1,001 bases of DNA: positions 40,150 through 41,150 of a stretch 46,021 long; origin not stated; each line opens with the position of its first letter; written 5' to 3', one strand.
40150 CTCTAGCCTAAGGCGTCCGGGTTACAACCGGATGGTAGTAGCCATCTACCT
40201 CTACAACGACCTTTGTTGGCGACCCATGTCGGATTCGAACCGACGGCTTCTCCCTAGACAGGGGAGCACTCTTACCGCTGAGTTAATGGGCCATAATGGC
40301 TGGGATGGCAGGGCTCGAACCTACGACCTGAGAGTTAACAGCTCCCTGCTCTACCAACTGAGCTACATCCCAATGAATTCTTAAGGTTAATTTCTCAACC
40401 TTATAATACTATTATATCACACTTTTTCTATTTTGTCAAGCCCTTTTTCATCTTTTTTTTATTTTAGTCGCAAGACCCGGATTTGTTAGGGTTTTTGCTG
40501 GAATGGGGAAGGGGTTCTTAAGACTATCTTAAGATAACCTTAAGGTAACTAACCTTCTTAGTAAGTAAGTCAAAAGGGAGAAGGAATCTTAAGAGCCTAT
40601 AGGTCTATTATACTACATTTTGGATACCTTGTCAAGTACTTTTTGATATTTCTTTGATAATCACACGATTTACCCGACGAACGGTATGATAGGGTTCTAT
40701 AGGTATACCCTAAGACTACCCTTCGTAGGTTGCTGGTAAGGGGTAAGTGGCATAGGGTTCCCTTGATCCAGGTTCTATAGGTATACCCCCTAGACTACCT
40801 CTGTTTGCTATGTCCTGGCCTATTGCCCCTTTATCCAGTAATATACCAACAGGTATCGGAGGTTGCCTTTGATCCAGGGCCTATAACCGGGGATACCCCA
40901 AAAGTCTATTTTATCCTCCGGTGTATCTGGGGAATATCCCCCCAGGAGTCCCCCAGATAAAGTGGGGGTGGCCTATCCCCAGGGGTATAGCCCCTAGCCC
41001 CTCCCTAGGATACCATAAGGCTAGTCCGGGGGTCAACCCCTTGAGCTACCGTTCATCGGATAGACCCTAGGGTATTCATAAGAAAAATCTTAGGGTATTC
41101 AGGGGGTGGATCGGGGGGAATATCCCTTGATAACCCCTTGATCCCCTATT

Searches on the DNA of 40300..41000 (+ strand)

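Call 8: search_dna_similar(query=window:40300-41000:+, collection=phages, mode=distant, max_rows=30)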
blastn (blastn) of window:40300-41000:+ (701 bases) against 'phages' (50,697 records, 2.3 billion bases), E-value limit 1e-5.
Records with a match: 445; places in all: 576; records where one place covers at least 80% of the query: 85.
Best place of each record, by identity: 95-99% 99; 90-95% 50; 80-90% 236; 60-80% 60.
By first word of the organism name: Pseudomonas 190; Bacillus 53; Escherichia 36; Mycobacterium 35; Streptomyces 29; Rhizobium 11; Halorubrum 11; Erwinia 10; Synechococcus 7; Gordonia 6; and 27 more.
By host as written in the record: Pseudomonas aeruginosa 72; Pseudomonas aeruginosa PAO1 44; - 33; Mycobacterium smegmatis mc2 155 17; Streptomyces griseus ATCC 10137 16; Mycobacterium smegmatis mc#155 12; Escherichia coli 11; Bacillus cereus 9; and 119 more.
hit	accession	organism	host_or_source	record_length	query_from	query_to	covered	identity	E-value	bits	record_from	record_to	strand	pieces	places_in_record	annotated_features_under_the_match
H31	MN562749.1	Pseudomonas phage U47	Pseudomonas aeruginosa PAO1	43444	1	701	100%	98.3%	0e+0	1205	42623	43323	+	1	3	repeat_region | promoter (x2)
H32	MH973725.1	Pseudomonas phage SaPL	Pseudomonas aeruginosa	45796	1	701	100%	98.0%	0e+0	1195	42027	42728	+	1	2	none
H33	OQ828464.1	Pseudomonas phage PA_CQ9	Pseudomomas aeruginosa PAO1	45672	1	701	100%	98.0%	0e+0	1195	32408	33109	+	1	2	tRNA-Asn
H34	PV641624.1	Pseudomonas phage Ps1.PMD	Pseudomonas aeruginosa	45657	1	701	100%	97.7%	0e+0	1193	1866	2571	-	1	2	tRNA-Asn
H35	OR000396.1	Pseudomonas phage BUCT640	Pseudomonas aeruginosa PAO1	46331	1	701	100%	97.7%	0e+0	1185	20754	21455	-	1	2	tRNA-Asn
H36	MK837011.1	Pseudomonas virus Pa222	Pseudomonas aeruginosa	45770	1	701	100%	96.7%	0e+0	1143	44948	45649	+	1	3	inferred from NGS coverage data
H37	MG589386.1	Pseudomonas phage phiPA01_EW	Pseudomonas aeruginosa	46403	2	701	100%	96.8%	0e+0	1175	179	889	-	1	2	tRNA-Ile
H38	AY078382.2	Pseudomonas phage PaP3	-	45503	1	701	100%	96.5%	0e+0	1169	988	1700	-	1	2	tRNA-Asn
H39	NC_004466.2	Pseudomonas phage PaP3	-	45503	1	701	100%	96.5%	0e+0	1169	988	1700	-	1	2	tRNA-Asn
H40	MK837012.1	Pseudomonas virus Pa223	Pseudomonas aeruginosa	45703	1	701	100%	96.4%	0e+0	1135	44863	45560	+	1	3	inferred from NGS coverage data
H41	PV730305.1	Pseudomonas phage MHN1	Pseudomonas aeruginosa A10 (clinical)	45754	2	701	100%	96.6%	0e+0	1144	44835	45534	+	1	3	hypothetical protein (x3) | tRNA-Ile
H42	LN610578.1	Pseudomonas phage vB_PaeP_C2-10_Ab22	Pseudomonas aeruginosa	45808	1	701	100%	96.3%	0e+0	1138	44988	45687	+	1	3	tRNA3: tRNA-Asn | repeat_region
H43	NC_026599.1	Pseudomonas phage vB_PaeP_C2-10_Ab22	Pseudomonas aeruginosa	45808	1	701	100%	96.3%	0e+0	1138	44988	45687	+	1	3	tRNA3: tRNA-Asn | repeat_region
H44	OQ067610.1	Pseudomonas phage FJK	Pseudomonas aeruginosa Paer40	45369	1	701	100%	96.3%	0e+0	1134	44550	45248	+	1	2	tRNA-Asn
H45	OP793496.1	Pseudomonas phage vB_PseudoP-SA22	Pseudomonas aeruginosa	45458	1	698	100%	96.6%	0e+0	1135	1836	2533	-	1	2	tRNA-Asn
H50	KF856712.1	Pseudomonas phage phiIBB-PAA2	Pseudomonas aeruginosa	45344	2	701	100%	95.5%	0e+0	1137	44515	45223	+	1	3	tRNA-Ile | repeat_region | promoter (x2)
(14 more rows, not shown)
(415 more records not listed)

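Call 12: get_annotated_region(hit=H50, flank=300)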
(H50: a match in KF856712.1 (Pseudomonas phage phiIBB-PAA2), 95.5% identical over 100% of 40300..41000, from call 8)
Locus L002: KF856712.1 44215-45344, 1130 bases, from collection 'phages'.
description: Pseudomonas phage phiIBB-PAA2, complete genome.
organism: Pseudomonas phage phiIBB-PAA2 (NCBI taxid 1429758)
taxonomy: Viruses; Duplodnaviria; Heunggongvirae; Uroviricota; Caudoviricetes; Bruynoghevirus; Bruynoghevirus PAA2
host: Pseudomonas aeruginosa; source: Hospital Sao Joao raw sewage; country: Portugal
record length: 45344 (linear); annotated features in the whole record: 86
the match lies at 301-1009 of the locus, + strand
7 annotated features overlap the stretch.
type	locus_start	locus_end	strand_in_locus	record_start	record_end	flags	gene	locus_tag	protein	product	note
CDS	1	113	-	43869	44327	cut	-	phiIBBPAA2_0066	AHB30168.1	hypothetical protein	orf66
tRNA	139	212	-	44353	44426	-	-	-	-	tRNA-Pro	discovered using tRNAscan-SE 1.21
tRNA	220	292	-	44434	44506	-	-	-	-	tRNA-Asp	discovered using tRNAscan-SE 1.21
tRNA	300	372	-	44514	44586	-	-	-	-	tRNA-Ile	discovered with tRNAscan-SE 1.21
regulatory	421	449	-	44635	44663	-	-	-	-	promoter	identical to consensus promoter TTGACA(N15-18)TATAAT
regulatory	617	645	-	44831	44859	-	-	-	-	promoter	identical to consensus promoter TTGACA(N15-18)TATAAT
repeat_region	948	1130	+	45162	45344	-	-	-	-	-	-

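Call 57: search_dna_similar(query=window:40440-40660:-, collection=phages, mode=distant, max_rows=45, rows=spread, max_evalue=0.001)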
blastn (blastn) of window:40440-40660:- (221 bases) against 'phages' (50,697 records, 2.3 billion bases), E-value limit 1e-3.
Records with a match: 92; places in all: 191; records where one place covers at least 80% of the query: 62.
Best place of each record, by identity: 95-99% 57; 90-95% 7; 80-90% 2; 60-80% 26.
By first word of the organism name: Pseudomonas 90; Bruynoghevirus 2.
By host as written in the record: Pseudomonas aeruginosa 38; Pseudomonas aeruginosa PAO1 17; - 10; Pseudomonas sp. 6; Pseudomonas aeruginosa strain PAO1 deltafliF 4; Pseudomonas aeruginosa ATCC 27853 3; Pseudomonas aeruginosa 41c 1; Pseudomonas aeruginosa 48C 1; and 12 more.
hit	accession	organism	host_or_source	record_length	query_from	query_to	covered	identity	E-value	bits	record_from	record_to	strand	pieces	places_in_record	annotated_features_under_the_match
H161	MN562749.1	Pseudomonas phage U47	Pseudomonas aeruginosa PAO1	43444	1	221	100%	98.6%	1e-104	384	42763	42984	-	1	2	promoter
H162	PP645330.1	Pseudomonas phage vB_Pae_WS1160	Pseudomonas aeruginosa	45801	1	220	100%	98.6%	5e-104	382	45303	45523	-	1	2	none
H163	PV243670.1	Pseudomonas phage Pae-1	Pseudomonas aeruginosa 48C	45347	1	221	100%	98.2%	5e-104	381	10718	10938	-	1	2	hypothetical protein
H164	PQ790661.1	Pseudomonas phage Clew-10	Pseudomonas aeruginosa strain PAO1 ...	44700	1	221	100%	97.7%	8e-102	375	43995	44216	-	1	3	none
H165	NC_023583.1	Pseudomonas phage TL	Pseudomonas aeruginosa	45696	1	221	100%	97.7%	8e-102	375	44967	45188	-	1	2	promoter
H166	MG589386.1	Pseudomonas phage phiPA01_EW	Pseudomonas aeruginosa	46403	1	220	100%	98.2%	2e-103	379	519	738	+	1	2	none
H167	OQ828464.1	Pseudomonas phage PA_CQ9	Pseudomomas aeruginosa PAO1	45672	1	220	100%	98.2%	2e-103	379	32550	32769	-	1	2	none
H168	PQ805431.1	Pseudomonas phage MME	Pseudomonas aeruginosa ATCC 27853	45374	1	221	100%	97.3%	9e-101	370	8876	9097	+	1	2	none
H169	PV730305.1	Pseudomonas phage MHN1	Pseudomonas aeruginosa A10 (clinical)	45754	1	221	100%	97.3%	9e-101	370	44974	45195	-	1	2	none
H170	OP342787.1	Pseudomonas phage PaeP_Ls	Pseudomonas aeruginosa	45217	1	220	100%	97.7%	3e-101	373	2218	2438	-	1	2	hypothetical protein (x2)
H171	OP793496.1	Pseudomonas phage vB_PseudoP-SA22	Pseudomonas aeruginosa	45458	1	221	100%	97.3%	3e-100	369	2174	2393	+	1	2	none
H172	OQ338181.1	Pseudomonas phage HMGUpa2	Pseudomonas aeruginosa DSM 50071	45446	1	221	100%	96.9%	3e-100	369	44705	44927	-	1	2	none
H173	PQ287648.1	Pseudomonas phage HHBS55_2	Pseudomonas aeruginosa BWKH55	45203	1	221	100%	96.8%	4e-99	366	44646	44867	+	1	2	hypothetical protein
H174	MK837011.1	Pseudomonas virus Pa222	Pseudomonas aeruginosa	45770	1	220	100%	97.3%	3e-100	369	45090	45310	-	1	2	none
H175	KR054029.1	Pseudomonas phage DL54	Pseudomonas aeruginosa PAO1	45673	1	221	100%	96.8%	1e-99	368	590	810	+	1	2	none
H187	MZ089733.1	Pseudomonas phage PSA16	wastewater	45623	1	221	100%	94.6%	4e-92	343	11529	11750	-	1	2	none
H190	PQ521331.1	Pseudomonas phage vB_PaeP_1430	Pseudomonas aeruginosa PAO1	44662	1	217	98%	80.9%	4e-73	279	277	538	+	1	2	record has no annotation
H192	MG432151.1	Pseudomonas phage Delta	Pseudomonas aeruginosa PA-4U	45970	7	179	78%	75.3%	1e-23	115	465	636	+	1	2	none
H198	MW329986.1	Pseudomonas phage vB_PaeP_fHoPae04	Pseudomonas aeruginosa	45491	7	169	74%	73.4%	9e-19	99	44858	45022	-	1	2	none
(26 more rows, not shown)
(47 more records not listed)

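Call 58: get_annotated_region(hit=H190, flank=80)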
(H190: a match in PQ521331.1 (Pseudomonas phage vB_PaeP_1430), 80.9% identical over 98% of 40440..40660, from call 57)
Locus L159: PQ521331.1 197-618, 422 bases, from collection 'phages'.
description: UNVERIFIED: Pseudomonas phage vB_PaeP_1430, complete genome.
organism: Pseudomonas phage vB_PaeP_1430 (NCBI taxid 3377172)
taxonomy: Viruses; Duplodnaviria; Heunggongvirae; Uroviricota; Caudoviricetes; Bruynoghevirus
host: Pseudomonas aeruginosa PAO1; source: -; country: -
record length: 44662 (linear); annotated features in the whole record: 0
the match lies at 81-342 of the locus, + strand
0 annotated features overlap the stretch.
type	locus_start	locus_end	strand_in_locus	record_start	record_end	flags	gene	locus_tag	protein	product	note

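Call 59: get_annotated_region(hit=H192, flank=80)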
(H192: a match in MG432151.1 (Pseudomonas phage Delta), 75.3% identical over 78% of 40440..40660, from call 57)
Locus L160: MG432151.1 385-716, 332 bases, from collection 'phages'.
description: Pseudomonas phage Delta, complete genome.
organism: Pseudomonas phage Delta (NCBI taxid 2053681)
taxonomy: Viruses; Duplodnaviria; Heunggongvirae; Uroviricota; Caudoviricetes; Bruynoghevirus
host: Pseudomonas aeruginosa PA-4U; source: wastewater; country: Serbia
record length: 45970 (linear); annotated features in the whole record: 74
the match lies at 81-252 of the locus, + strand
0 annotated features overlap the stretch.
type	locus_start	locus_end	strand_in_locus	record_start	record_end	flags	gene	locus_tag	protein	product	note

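Call 60: get_annotated_region(hit=H198, flank=80)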
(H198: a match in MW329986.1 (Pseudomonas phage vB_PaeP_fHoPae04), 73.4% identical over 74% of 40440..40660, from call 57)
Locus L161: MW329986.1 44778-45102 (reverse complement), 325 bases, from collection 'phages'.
description: Pseudomonas phage vB_PaeP_fHoPae04, complete genome.
organism: Pseudomonas phage vB_PaeP_fHoPae04 (NCBI taxid 2811507)
taxonomy: Viruses; Duplodnaviria; Heunggongvirae; Uroviricota; Caudoviricetes; Bruynoghevirus
host: Pseudomonas aeruginosa; source: -; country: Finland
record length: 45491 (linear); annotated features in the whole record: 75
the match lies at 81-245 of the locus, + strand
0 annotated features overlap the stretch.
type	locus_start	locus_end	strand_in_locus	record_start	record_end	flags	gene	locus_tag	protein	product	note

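Call 61: get_annotated_region(hit=H187, flank=80)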
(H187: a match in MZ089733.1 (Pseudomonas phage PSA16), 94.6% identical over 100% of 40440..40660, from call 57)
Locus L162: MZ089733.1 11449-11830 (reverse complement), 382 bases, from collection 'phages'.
description: Pseudomonas phage PSA16, partial genome.
organism: Pseudomonas phage PSA16 (NCBI taxid 2833432)
taxonomy: Viruses; Duplodnaviria; Heunggongvirae; Uroviricota; Caudoviricetes; Bruynoghevirus
host: -; source: wastewater; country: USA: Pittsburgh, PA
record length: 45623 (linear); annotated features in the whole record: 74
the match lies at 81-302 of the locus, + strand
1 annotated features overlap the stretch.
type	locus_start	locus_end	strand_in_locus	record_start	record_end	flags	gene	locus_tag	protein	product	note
tRNA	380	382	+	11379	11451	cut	-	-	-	tRNA-Asn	-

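Call 82: search_rna_families(source=window, start=40373, end=40650, threshold=evalue, max_evalue=10)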
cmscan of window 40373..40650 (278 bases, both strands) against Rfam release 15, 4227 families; matches with E-value up to 10: 5.
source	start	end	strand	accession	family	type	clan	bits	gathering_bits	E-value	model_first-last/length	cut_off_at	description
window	40422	40499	+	RF01401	rseX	Gene; sRNA;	-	23.2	50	0.82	1-94/94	no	rseX Hfq binding RNA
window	40528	40622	-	RF01054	preQ1-II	Cis-reg; riboswitch;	-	18.8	47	0.95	1-99/99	no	PreQ1-II (pre queuosine) riboswitch aptamer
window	40428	40490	-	RF01605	plasmodium_snoR30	Gene; snRNA; snoRNA; CD-box;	-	16.7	43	6.9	1-74/74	no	small nucleolar RNA snoR30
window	40513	40550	+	RF01267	snR37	Gene; snRNA; snoRNA; HACA-box;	CL00041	15.5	47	0.067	10-47/385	no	Small nucleolar RNA snR37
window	40521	40573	+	RF01634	ceN44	Gene; snRNA; snoRNA; CD-box;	-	15.1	70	2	1-74/74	no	Caenorhabditis snoRNA ceN44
